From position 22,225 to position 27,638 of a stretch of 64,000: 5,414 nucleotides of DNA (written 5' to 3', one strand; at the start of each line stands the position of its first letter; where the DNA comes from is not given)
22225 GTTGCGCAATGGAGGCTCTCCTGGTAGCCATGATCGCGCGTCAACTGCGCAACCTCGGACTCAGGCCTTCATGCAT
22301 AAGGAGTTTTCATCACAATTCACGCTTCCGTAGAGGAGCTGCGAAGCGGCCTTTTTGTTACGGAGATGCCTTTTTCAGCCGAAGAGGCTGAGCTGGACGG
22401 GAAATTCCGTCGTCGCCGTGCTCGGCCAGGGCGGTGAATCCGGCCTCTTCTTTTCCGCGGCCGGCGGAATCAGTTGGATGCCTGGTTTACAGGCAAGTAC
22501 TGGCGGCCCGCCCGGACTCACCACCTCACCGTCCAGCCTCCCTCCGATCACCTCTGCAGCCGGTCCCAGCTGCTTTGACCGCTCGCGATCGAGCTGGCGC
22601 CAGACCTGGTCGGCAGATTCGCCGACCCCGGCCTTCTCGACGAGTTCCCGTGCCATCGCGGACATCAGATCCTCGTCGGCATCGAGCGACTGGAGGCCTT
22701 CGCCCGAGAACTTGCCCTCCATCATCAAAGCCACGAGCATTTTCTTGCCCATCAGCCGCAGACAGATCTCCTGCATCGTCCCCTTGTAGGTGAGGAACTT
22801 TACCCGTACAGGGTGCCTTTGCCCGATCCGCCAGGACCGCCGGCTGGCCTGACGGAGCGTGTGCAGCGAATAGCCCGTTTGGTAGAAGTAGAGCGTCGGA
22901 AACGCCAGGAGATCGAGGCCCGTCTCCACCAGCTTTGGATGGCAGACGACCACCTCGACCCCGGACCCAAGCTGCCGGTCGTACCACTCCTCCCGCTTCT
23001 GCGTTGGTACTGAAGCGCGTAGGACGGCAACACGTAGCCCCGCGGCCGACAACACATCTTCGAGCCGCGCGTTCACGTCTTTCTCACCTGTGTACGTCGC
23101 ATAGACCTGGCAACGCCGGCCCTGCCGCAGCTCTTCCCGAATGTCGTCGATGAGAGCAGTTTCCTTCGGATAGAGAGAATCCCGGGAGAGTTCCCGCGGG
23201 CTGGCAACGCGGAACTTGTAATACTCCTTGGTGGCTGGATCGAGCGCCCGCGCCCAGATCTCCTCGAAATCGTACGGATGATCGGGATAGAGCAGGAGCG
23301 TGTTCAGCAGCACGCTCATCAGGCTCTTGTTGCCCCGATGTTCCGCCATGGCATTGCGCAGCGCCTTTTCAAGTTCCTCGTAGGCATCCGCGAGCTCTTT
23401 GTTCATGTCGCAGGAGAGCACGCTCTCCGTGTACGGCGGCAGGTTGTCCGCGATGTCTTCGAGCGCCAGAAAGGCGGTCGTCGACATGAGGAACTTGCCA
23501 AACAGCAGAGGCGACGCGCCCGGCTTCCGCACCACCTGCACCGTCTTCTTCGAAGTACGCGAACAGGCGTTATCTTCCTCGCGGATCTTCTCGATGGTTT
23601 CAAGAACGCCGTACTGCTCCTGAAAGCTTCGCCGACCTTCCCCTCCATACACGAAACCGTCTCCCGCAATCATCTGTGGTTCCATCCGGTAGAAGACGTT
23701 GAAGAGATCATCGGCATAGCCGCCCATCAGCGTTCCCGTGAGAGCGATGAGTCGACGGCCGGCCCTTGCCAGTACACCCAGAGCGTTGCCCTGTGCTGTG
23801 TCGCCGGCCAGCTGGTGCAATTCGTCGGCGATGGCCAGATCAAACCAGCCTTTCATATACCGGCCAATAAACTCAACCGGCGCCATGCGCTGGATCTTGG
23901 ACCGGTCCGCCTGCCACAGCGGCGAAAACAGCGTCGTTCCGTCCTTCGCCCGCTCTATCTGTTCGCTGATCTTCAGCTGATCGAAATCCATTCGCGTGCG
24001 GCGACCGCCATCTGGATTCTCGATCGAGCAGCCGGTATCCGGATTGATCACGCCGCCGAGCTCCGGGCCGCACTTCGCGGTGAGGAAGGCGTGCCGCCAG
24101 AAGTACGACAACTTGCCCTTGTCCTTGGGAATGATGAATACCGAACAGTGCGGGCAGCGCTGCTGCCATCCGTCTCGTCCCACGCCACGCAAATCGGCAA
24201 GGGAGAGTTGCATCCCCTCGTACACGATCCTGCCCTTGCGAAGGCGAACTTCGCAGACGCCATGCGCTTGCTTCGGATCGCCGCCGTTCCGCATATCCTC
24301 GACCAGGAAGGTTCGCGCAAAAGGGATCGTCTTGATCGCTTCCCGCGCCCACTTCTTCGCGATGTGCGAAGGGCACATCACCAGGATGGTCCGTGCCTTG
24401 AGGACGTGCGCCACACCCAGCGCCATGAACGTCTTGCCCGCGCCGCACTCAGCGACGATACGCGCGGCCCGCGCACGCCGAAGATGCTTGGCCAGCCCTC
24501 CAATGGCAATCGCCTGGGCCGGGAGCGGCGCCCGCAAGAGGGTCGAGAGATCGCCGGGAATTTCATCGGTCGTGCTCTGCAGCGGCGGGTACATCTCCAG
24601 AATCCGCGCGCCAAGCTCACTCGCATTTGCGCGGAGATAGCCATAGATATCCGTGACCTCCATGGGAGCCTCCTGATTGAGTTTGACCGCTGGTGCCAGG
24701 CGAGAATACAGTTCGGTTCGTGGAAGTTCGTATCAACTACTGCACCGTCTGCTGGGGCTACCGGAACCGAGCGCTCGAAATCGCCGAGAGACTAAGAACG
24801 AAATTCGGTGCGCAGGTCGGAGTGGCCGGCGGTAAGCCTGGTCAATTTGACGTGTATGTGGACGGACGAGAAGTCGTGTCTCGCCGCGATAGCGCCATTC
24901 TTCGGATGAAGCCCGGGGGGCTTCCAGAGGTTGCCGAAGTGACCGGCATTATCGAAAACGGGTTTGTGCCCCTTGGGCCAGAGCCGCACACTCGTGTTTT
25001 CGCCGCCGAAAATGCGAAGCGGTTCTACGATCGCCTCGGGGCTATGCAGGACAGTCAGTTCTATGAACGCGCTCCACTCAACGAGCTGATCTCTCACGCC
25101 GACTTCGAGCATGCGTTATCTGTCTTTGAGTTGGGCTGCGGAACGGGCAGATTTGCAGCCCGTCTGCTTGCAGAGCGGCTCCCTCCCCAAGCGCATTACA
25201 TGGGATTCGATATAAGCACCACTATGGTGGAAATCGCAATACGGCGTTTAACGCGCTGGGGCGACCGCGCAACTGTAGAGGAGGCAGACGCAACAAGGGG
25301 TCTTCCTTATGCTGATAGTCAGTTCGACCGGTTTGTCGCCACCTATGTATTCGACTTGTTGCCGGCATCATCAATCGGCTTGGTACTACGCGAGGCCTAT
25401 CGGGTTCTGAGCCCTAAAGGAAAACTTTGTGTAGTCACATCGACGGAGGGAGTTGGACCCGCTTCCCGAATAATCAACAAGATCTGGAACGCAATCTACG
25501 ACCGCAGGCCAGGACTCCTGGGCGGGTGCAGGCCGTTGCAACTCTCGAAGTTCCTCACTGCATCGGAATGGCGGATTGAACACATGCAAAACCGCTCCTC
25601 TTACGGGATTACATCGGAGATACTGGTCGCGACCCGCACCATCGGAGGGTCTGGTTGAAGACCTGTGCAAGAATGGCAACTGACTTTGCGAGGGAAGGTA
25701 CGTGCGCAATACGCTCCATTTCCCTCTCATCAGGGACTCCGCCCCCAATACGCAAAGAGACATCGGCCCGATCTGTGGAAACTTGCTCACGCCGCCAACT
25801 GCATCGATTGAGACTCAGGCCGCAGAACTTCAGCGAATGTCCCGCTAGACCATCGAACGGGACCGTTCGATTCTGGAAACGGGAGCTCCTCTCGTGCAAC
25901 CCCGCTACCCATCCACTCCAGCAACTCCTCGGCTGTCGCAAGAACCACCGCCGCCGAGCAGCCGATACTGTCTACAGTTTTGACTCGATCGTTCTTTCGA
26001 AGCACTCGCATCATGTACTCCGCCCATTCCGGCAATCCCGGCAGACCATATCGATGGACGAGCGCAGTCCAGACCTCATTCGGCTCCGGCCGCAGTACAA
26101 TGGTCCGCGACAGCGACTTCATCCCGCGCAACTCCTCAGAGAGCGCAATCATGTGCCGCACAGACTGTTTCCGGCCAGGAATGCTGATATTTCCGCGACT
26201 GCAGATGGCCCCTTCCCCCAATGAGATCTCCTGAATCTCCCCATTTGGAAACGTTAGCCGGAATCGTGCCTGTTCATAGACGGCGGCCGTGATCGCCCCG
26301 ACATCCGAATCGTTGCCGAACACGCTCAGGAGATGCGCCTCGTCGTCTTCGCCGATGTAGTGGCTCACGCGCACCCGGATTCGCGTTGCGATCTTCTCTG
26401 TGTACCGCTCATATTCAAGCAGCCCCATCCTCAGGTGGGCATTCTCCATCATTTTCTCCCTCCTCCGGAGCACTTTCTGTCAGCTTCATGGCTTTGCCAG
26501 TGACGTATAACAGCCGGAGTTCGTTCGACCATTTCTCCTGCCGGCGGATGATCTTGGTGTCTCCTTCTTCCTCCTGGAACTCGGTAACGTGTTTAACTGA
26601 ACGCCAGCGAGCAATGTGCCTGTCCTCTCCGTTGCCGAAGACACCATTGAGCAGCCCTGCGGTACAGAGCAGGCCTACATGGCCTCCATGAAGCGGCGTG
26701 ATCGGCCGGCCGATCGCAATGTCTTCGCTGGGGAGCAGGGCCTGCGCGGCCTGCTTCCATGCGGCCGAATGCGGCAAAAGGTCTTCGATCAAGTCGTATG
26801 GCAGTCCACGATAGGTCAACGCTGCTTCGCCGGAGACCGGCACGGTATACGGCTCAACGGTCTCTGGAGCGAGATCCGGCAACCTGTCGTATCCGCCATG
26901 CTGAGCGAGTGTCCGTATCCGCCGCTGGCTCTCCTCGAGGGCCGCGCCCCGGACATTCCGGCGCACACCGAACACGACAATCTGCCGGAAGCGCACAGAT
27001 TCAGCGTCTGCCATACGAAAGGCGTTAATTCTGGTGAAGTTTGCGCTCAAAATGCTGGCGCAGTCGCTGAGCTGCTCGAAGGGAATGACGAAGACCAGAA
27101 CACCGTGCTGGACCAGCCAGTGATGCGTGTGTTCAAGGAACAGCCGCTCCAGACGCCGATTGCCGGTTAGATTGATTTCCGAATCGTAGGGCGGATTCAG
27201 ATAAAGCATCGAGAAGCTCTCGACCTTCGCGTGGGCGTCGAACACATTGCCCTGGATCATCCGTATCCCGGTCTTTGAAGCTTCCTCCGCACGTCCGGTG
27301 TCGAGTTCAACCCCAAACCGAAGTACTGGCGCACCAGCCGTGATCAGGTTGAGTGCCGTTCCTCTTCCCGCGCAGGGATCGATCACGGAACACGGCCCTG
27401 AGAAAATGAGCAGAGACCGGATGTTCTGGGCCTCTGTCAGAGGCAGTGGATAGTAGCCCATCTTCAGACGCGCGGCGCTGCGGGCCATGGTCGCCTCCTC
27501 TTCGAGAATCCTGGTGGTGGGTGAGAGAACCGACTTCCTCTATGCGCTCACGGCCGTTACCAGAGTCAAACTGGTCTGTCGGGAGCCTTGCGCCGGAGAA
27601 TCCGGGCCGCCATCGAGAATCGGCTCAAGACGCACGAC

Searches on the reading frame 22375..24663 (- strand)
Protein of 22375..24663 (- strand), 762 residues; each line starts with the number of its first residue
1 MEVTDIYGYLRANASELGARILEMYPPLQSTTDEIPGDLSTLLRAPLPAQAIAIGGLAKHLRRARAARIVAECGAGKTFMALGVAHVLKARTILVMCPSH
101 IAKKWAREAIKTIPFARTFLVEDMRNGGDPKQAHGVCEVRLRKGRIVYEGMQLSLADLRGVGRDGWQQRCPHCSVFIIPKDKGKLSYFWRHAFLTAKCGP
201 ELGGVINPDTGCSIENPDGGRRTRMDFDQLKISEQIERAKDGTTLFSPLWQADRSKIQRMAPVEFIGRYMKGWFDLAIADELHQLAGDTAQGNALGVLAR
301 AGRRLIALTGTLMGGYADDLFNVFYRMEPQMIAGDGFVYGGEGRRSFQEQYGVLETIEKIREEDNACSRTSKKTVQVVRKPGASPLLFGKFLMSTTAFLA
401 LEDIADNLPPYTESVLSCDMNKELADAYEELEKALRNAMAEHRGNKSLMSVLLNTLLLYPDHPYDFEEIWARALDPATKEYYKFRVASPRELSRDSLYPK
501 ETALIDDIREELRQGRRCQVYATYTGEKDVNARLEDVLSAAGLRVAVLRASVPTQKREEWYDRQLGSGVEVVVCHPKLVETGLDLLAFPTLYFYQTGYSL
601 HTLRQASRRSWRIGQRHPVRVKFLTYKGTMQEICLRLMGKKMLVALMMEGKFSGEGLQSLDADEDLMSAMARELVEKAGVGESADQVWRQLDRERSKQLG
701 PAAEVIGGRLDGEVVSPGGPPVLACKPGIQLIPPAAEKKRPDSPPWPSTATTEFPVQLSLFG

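Call 30: search_protein_families(library=pfam, proteins=[window:22375-24663:-], max_evalue=0.01)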
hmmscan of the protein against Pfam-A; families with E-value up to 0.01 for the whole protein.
window:22375-24663:- (762 aa): 3 families
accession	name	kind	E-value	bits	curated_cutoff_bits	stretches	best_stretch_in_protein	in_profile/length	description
PF04851.21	ResIII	-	1.2e-05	25.8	22.5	1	47-119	5-83/164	Type III restriction enzyme, res subunit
PF00271.37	Helicase_C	-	0.0001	23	23.5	1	506-614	4-110/110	Helicase conserved C-terminal domain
PF00176.29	SNF2-rel_dom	-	0.00037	20.1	24.9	0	401-454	222-276/290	SNF2-related domain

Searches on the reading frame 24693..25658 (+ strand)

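Call 30: search_protein_families(library=pfam, proteins=[window:24693-25658:+], max_evalue=0.01)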
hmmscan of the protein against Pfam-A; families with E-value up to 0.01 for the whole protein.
window:24693-25658:+ (321 aa): 11 families
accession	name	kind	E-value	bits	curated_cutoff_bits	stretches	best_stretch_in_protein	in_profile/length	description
PF13649.12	Methyltransf_25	-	4.4e-19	69.4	27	1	144-243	1-97/97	Methyltransferase domain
PF13847.12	Methyltransf_31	-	2.2e-16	60.3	27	1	141-250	4-112/145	Methyltransferase domain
PF08241.18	Methyltransf_11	-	4.6e-16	59.7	21.2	1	146-246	2-94/95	Methyltransferase domain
PF08242.18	Methyltransf_12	-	1.9e-13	51.4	30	1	146-245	2-98/98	Methyltransferase domain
PF01209.24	Ubie_methyltran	-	4.3e-09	36.5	20.1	1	141-250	48-154/233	ubiE/COQ5 methyltransferase family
PF10262.15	Rdx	-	5.2e-09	36.6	22.6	1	11-88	1-73/74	Rdx family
PF13489.12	Methyltransf_23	-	3.2e-07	30.7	27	1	140-254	22-123/164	Methyltransferase domain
PF05175.20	MTS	-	0.00037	20.6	23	1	132-251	23-142/170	Methyltransferase small domain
PF00891.24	Methyltransf_2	-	0.00041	20.2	22.3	1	130-259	52-176/210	O-methyltransferase domain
PF05148.21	Methyltransf_8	-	0.002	18.5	27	0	110-248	42-157/219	Hypothetical methyltransferase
PF10017.15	Methyltransf_33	-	0.0094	15.5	23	0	141-188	63-110/304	Histidine-specific methyltransferase, SAM-dependent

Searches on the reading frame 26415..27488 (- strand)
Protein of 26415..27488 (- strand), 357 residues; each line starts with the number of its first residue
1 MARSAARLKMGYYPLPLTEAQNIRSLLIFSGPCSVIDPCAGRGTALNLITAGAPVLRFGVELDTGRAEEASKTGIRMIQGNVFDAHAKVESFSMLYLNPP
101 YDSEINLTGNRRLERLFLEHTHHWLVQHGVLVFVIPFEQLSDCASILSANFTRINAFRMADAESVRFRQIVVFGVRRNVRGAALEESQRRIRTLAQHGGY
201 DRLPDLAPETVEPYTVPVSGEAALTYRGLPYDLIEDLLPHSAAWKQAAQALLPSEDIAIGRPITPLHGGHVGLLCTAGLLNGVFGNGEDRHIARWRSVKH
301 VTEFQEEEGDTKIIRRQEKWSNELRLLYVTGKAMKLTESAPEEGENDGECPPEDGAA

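Call 30: search_protein_families(library=pfam, proteins=[window:26415-27488:-], max_evalue=0.01)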
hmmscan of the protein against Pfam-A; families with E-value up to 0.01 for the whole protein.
window:26415-27488:- (357 aa): 1 family
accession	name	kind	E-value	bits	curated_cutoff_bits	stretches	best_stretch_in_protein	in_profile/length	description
PF19587.5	DUF6094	-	3.3e-31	108.8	22.8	1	3-178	128-307/344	Uncharacterised methyltransferase family (DUF6094)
